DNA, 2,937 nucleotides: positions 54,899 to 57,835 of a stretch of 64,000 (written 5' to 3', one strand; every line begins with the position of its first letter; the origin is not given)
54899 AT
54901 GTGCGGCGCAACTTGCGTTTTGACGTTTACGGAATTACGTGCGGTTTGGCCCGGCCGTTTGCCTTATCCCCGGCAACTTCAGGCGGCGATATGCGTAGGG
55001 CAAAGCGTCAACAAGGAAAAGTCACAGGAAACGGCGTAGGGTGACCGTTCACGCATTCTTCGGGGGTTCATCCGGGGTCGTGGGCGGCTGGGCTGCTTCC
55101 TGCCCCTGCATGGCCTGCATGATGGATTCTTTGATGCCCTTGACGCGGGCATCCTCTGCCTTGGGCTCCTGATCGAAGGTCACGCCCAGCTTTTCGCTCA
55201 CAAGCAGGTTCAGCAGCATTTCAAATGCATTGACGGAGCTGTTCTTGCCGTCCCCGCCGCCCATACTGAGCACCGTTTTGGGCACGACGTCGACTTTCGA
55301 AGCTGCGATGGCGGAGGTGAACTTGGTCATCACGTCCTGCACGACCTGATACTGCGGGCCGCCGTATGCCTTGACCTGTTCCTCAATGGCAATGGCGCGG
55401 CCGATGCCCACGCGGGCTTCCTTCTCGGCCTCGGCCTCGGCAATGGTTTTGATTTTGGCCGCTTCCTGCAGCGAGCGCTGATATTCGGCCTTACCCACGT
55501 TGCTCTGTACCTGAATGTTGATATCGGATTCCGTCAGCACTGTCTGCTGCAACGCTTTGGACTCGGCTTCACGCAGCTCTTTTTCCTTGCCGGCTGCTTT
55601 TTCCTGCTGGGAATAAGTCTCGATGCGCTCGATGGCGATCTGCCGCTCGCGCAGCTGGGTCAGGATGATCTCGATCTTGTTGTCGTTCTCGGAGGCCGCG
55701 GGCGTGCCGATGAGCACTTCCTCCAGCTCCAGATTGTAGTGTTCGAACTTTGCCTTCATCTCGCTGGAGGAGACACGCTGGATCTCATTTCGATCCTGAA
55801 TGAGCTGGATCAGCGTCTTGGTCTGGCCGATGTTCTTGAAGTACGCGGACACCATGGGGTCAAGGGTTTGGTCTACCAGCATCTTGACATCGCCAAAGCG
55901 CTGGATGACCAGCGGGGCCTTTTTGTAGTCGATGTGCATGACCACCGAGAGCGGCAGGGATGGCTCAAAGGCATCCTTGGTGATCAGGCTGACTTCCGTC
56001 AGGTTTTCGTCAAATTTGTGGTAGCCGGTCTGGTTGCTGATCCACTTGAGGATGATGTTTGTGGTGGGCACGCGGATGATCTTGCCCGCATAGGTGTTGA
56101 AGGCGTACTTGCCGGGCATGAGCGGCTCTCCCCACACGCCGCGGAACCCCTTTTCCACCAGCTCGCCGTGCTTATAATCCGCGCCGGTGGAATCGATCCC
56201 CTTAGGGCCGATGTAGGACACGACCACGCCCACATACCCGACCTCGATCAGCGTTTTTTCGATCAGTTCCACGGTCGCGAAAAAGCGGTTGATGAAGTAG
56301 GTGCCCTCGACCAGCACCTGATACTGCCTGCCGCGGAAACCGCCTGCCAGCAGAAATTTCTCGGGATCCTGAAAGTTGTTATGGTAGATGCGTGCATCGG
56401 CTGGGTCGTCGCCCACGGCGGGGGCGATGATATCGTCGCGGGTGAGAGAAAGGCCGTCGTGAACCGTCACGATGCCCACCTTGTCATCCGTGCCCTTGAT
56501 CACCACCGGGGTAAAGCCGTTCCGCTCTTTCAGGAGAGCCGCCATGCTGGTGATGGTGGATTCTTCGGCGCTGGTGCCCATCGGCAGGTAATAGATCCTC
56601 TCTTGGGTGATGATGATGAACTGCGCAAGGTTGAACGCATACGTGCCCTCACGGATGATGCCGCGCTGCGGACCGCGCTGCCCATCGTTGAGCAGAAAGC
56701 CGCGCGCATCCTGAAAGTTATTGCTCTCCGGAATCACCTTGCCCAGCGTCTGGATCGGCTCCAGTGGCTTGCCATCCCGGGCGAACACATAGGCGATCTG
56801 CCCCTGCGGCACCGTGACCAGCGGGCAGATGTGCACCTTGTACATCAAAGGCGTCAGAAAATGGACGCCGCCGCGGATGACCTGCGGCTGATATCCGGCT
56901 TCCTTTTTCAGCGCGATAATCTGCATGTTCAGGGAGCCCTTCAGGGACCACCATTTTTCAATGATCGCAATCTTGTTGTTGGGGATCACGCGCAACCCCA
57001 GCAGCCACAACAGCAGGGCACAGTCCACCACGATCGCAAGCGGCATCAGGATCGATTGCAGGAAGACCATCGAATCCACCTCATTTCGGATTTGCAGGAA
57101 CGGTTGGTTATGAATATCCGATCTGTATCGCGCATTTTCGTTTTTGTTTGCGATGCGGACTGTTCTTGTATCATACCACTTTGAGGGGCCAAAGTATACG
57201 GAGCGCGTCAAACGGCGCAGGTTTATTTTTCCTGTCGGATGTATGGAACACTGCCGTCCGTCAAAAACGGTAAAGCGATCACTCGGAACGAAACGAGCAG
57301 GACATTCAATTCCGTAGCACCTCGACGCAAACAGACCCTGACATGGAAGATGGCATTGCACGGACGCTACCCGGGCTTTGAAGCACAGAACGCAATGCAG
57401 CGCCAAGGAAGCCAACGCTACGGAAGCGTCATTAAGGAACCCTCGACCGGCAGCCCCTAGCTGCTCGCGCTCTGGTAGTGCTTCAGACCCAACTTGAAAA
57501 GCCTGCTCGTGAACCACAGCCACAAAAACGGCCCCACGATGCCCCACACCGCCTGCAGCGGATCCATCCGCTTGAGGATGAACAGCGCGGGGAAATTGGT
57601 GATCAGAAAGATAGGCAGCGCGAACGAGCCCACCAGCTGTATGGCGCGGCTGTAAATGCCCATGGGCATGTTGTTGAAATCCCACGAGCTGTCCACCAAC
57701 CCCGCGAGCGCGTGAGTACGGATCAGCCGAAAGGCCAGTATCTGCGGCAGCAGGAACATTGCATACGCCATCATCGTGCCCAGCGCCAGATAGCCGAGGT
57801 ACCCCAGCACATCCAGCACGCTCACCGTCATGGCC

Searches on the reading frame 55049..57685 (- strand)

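Call 72: search_protein_families(library=pfam, proteins=[window:55049-57685:-], max_evalue=1e-8)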
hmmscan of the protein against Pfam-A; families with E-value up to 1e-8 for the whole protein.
window:55049-57685:- (878 aa): 1 family
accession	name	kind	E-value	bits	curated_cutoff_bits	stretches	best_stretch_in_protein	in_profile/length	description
PF01145.31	Band_7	-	4e-14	53.5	23.6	1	480-687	3-171/176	SPFH domain / Band 7 family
